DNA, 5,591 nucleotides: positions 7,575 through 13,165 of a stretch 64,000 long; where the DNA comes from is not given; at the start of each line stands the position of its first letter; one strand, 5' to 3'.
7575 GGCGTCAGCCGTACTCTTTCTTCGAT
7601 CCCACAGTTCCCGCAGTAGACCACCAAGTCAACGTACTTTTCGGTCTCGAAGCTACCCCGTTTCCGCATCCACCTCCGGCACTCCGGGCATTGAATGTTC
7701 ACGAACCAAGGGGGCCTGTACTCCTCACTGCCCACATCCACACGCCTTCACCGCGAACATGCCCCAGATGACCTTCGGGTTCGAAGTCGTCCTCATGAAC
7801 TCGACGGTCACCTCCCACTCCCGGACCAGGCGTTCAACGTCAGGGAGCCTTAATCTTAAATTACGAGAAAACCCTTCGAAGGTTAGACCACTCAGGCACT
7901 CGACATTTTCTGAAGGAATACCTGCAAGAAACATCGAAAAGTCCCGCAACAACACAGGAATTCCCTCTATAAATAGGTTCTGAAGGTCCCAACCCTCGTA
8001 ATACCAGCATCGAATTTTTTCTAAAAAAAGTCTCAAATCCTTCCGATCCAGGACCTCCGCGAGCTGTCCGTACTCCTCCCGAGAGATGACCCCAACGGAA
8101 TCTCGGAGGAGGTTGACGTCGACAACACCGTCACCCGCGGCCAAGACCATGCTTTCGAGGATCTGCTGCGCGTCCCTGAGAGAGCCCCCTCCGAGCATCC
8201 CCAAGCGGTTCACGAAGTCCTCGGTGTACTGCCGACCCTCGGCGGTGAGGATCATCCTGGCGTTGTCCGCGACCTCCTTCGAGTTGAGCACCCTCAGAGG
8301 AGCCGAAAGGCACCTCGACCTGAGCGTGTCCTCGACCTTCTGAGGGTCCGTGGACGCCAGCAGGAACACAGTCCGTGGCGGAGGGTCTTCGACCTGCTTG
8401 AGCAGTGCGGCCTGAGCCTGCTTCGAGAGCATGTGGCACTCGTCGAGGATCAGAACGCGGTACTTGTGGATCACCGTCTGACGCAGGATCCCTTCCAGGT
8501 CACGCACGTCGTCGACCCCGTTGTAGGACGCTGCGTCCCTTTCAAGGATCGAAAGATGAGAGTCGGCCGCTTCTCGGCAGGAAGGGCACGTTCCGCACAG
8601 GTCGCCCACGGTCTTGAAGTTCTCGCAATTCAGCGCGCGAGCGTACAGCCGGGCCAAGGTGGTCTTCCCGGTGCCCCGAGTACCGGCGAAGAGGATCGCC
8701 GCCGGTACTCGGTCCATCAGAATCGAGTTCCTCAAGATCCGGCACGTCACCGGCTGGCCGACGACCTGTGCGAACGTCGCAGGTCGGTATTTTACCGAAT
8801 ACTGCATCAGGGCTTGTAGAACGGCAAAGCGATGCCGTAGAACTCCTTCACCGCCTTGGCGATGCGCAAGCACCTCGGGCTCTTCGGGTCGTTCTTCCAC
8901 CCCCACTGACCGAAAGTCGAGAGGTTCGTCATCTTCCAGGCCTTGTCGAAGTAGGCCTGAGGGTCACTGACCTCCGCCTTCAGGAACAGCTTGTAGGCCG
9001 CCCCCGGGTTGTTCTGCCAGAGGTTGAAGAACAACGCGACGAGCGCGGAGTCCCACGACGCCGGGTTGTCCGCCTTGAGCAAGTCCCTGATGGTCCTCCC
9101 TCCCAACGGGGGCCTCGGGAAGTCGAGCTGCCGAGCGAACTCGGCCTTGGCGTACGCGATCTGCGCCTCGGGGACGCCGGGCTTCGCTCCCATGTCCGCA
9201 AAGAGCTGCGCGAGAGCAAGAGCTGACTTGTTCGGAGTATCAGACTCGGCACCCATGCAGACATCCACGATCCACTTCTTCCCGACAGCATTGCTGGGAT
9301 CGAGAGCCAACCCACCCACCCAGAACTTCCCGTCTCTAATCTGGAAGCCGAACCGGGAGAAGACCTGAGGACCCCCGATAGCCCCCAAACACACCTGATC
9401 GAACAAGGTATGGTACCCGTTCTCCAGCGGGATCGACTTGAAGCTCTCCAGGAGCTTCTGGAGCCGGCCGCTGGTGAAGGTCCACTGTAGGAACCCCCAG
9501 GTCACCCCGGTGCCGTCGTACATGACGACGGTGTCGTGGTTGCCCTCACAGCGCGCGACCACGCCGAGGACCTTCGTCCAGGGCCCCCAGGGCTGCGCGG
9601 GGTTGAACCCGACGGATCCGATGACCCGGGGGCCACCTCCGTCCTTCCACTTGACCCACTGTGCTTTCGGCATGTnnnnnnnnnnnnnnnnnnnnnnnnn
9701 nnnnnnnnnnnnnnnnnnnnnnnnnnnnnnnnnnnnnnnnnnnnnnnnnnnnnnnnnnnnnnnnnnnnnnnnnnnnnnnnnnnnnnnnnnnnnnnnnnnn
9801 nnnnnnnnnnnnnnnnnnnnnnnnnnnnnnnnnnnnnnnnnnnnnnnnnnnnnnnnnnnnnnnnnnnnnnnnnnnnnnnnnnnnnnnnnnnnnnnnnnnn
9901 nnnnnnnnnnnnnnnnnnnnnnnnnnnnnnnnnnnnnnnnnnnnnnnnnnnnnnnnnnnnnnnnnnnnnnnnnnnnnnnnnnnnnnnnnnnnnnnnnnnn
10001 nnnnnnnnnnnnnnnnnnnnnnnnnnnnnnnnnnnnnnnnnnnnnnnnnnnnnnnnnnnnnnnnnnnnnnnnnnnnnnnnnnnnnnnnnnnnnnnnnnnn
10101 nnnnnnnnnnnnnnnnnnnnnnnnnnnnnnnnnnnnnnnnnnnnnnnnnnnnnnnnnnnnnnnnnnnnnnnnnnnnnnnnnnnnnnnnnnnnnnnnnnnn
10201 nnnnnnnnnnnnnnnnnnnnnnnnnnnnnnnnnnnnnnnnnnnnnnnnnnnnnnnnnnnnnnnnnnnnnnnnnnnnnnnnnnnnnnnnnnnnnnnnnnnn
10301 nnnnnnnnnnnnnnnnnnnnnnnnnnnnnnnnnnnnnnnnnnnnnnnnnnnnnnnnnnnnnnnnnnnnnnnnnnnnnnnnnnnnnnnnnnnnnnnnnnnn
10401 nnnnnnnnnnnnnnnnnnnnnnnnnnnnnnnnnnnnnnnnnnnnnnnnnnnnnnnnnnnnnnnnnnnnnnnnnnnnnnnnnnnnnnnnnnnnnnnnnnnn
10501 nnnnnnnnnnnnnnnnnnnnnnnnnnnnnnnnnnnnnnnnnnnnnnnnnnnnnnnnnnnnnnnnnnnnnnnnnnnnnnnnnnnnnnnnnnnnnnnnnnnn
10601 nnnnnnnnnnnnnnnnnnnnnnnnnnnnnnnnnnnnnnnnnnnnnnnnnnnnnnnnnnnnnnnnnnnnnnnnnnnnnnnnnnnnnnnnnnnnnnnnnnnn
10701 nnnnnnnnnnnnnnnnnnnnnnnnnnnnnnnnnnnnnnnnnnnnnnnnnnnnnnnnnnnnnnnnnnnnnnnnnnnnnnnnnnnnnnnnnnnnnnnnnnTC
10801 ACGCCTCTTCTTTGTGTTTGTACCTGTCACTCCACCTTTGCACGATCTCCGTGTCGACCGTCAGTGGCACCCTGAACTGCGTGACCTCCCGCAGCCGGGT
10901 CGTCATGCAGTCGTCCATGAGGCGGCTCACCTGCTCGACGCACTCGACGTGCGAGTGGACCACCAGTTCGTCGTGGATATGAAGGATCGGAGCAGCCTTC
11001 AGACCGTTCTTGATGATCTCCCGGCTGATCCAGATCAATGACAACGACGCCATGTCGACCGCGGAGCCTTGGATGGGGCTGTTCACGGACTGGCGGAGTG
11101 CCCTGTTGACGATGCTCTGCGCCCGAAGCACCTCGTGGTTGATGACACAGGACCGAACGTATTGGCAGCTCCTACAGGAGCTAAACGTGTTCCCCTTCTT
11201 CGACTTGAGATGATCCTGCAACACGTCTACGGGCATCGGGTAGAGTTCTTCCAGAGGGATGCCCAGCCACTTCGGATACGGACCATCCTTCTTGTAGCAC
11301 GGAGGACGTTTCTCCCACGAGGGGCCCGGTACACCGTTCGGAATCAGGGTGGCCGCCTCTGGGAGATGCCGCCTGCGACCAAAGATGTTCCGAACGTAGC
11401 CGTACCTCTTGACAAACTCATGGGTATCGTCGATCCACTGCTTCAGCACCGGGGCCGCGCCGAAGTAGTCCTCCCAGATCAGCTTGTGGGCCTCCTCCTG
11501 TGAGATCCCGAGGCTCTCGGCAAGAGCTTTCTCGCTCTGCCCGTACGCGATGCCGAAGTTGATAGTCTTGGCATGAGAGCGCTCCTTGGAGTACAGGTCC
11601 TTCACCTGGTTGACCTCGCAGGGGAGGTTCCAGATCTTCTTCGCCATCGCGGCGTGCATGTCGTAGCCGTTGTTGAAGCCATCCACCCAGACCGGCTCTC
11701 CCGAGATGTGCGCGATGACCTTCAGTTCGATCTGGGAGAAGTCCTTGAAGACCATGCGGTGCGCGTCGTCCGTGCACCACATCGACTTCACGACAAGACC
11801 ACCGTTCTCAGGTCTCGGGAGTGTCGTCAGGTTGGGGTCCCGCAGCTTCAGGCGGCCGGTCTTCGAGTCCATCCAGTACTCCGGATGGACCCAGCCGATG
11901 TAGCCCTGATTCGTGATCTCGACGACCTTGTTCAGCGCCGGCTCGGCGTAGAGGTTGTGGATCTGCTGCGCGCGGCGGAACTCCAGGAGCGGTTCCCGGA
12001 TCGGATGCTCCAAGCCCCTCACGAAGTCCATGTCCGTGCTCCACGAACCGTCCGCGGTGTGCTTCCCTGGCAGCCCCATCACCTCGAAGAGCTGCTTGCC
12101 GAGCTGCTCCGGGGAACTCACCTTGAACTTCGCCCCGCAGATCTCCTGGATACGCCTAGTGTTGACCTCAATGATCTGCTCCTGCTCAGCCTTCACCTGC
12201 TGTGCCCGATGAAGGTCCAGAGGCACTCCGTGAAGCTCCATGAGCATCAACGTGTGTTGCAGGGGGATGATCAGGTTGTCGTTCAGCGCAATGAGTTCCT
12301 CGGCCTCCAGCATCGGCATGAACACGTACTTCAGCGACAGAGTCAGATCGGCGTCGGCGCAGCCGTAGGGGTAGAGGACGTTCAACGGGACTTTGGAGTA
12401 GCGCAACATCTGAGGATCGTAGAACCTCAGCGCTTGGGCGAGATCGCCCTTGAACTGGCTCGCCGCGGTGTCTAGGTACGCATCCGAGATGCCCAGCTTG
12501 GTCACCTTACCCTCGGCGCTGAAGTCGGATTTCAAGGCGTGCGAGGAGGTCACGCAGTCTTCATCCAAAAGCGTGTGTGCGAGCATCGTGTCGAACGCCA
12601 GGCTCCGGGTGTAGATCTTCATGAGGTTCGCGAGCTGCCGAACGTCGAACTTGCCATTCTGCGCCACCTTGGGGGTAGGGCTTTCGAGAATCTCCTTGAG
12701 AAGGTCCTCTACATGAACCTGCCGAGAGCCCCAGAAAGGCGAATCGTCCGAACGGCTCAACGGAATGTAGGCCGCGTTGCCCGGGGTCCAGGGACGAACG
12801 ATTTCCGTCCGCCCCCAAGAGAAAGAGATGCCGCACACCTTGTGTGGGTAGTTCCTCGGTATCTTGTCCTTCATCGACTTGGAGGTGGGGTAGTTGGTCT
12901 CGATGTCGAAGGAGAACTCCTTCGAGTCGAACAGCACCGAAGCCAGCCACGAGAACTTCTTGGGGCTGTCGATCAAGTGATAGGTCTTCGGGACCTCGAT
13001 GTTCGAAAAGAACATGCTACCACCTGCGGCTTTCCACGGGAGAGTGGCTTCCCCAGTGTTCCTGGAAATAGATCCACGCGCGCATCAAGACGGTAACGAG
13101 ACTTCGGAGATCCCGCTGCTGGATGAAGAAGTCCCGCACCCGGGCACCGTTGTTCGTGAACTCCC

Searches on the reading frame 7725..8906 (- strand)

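Call 3: search_protein_families(library=pfam, proteins=[window:7725-8906:-], max_evalue=0.1)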
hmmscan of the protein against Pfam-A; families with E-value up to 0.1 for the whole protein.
window:7725-8906:- (393 aa): 22 families
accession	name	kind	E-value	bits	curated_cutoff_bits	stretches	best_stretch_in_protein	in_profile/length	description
PF13177.12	DNA_pol3_delta2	-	2e-29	103.1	27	1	51-205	2-158/161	DNA polymerase III, delta subunit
PF00004.35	AAA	-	6.2e-11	43.3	21.2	1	71-199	1-123/131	ATPase family associated with various cellular activities (AAA)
PF13401.12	AAA_22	-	9.5e-08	32.9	27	1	70-172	7-108/130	AAA domain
PF05496.18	RuvB_N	-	1e-05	25.8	27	1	41-100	2-65/159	Holliday junction DNA helicase RuvB P-loop domain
PF13604.12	AAA_30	-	1.6e-05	25.2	27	1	72-174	22-114/191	AAA domain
PF13173.12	AAA_14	-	3.4e-05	24.3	27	1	70-211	4-127/129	AAA domain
PF00158.32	Sigma54_activat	-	0.00015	22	20.2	1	64-174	18-119/168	Sigma-54 interaction domain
PF07728.20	AAA_5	-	0.00022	21.7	22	1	71-98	2-29/139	AAA domain (dynein-related subfamily)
PF13245.12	AAA_19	-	0.0003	21.4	25.1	1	71-174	14-116/134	AAA domain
PF13238.12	AAA_18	-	0.00063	20.6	29.4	1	71-119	1-25/128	AAA domain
PF13191.12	AAA_16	-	0.0019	19.1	32.6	1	69-168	25-152/167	AAA ATPase domain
PF00270.35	DEAD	-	0.0026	17.9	26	1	141-193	109-166/167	DEAD/DEAH box helicase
PF13479.12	AAA_24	-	0.0078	16.5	27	1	70-171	4-87/195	AAA domain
PF06414.18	Zeta_toxin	-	0.011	15.7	22.3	1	65-93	13-41/199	Zeta toxin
PF04851.21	ResIII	-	0.014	15.7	22.5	0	140-171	117-149/164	Type III restriction enzyme, res subunit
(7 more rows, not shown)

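Call 4: search_protein_families(library=phrogs, proteins=[window:7725-8906:-], max_evalue=0.01)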
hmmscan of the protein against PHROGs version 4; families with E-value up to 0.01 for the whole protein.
window:7725-8906:- (393 aa): 8 families
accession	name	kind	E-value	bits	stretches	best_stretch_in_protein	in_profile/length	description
phrog_5846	-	DNA, RNA and nucleotide metabolism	7e-61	207.6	1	34-263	4-212/380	clamp loader of DNA polymerase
phrog_168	-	DNA, RNA and nucleotide metabolism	2.3e-18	67.9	1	38-289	13-238/314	clamp loader of DNA polymerase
phrog_22983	-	unknown function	2.1e-11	44.9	1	130-205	19-97/324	-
phrog_11838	-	DNA, RNA and nucleotide metabolism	1.1e-08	35.6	1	34-95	5-67/420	clamp loader of DNA polymerase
phrog_7998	-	unknown function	1.2e-08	35.5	1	66-174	38-144/339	-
phrog_4871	-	other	0.0028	17.1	1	47-93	467-521/764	ATP-dependent protease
phrog_10401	-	other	0.0048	16.7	1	66-94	458-486/667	ATPase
phrog_2107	-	other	0.0078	16.9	0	70-99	5-36/201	thymidylate kinase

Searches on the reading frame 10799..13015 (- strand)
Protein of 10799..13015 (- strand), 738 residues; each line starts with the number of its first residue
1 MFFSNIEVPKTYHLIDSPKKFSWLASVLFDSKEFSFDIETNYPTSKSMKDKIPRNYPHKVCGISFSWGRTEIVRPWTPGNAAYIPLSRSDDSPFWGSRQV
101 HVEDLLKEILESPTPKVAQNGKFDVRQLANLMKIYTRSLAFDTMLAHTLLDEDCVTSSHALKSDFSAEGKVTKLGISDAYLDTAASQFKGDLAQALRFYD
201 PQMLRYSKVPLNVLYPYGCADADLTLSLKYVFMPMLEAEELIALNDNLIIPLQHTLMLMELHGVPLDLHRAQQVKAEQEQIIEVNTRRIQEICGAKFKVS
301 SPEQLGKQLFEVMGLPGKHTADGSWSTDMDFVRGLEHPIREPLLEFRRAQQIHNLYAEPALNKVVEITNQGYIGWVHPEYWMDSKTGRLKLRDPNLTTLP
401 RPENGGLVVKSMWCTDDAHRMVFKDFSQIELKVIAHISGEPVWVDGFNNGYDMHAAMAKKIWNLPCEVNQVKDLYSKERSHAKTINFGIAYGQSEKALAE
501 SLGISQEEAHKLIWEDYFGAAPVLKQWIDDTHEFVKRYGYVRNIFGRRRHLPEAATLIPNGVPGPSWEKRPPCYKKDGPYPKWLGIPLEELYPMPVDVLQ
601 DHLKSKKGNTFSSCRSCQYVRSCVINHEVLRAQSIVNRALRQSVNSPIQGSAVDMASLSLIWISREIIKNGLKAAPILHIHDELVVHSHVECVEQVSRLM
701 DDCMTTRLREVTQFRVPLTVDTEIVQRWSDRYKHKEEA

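Call 19: search_protein_families(library=pfam, proteins=[window:10799-13015:-], max_evalue=0.001)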
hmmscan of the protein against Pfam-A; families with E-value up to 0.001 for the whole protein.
window:10799-13015:- (738 aa): 2 families
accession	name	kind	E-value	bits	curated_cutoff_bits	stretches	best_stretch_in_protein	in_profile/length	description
PF00476.26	DNA_pol_A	-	6.5e-82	275.9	34.3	2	271-554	4-281/381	DNA polymerase family A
PF01612.26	DNA_pol_A_exo1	-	1.1e-07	32.3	23.6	1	89-154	61-116/173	3'-5' exonuclease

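Call 36: search_dna_similar(query=window:10799-13015:-, collection=phages, mode=protein, max_rows=15)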
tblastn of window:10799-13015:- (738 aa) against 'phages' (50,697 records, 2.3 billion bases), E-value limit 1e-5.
Records with a match: 3743; places in all: 3745; records where one place covers at least 80% of the query: 50.
Best place of each record, by identity: <60% 3743.
By first word of the organism name: Vibrio 567; Mycobacterium 476; Salmonella 330; Microbacterium 313; Staphylococcus 299; Bacillus 229; Escherichia 193; Enterococcus 148; Pseudomonas 146; Klebsiella 111; and 95 more.
By host as written in the record: - 586; Mycobacterium smegmatis mc2 155 328; Microbacterium foliorum NRRL B-24224 138; Microbacterium foliorum NRRL B-24224 SEA 133; Staphylococcus aureus 97; Mycobacterium smegmatis mc#155 79; Escherichia coli 60; Pseudomonas aeruginosa 57; and 697 more.
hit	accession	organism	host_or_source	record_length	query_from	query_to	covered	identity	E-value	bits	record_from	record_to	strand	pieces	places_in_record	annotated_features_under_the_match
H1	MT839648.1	Bacteriophage sp.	human fecal samples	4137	8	728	86%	30.7%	1e-54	264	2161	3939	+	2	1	record has no annotation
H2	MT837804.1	Bacteriophage sp.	human fecal samples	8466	2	728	88%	29.2%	3e-48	250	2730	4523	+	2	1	record has no annotation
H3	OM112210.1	Bacillus phage PK2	Bacillus sp. (in: Bacteria)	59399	9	733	98%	25.1%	2e-33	144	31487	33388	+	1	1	DNA polymerase I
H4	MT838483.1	Bacteriophage sp.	human fecal samples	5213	10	732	90%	27.1%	1e-46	249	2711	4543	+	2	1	record has no annotation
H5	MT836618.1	Bacteriophage sp.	human fecal samples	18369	61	730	80%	29.2%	4e-43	232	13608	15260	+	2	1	record has no annotation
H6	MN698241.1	Pelagibacter phage HTVC027P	Candidatus Pelagibacter sp. HTCC1062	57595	28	729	95%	24.6%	1e-30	135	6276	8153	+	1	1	DNA polymerase A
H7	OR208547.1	Bacillus phage phi18-2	Bacillus subtilis 18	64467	8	730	98%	23.9%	2e-26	122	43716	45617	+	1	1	DNA polymerase I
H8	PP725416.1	Gordonia phage MaVan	Gordonia rubripertincta NRRL B-16540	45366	8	731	88%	25.6%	8e-19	157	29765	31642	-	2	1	40: DNA polymerase I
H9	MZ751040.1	Bacillus phage phi18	Bacillus subtilis subsp. subtilis str. ...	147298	79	733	79%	28.4%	5e-37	211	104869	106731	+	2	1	DNA polymerase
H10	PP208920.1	Gordonia phage BillDoor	Gordonia rubripertincta NRRL B-16540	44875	8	737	88%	25.2%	1e-19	156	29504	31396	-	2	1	43: DNA polymerase I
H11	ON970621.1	Gordonia phage Button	Gordonia rubripertincta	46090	8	731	87%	25.4%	3e-18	154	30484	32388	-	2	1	46: DNA polymerase I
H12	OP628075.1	Lysinibacillus phage vB_LfM_LysYB1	Lysinibacillus fusiformis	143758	102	724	73%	30.5%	4e-38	218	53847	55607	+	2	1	DNA polymerase family A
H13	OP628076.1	Lysinibacillus phage vB_LfM_LysYB2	Lysinibacillus fusiformis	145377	102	724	73%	30.5%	4e-38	218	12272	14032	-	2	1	DNA polymerase family A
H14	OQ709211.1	Gordonia phage Azira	Gordonia rubripertincta NRRL B-16540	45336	8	731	88%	25.0%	2e-18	155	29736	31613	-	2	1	40: DNA polymerase I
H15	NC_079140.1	Gordonia phage Azira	Gordonia rubripertincta NRRL B-16540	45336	8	731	88%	25.0%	2e-18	155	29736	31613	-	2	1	40: DNA polymerase I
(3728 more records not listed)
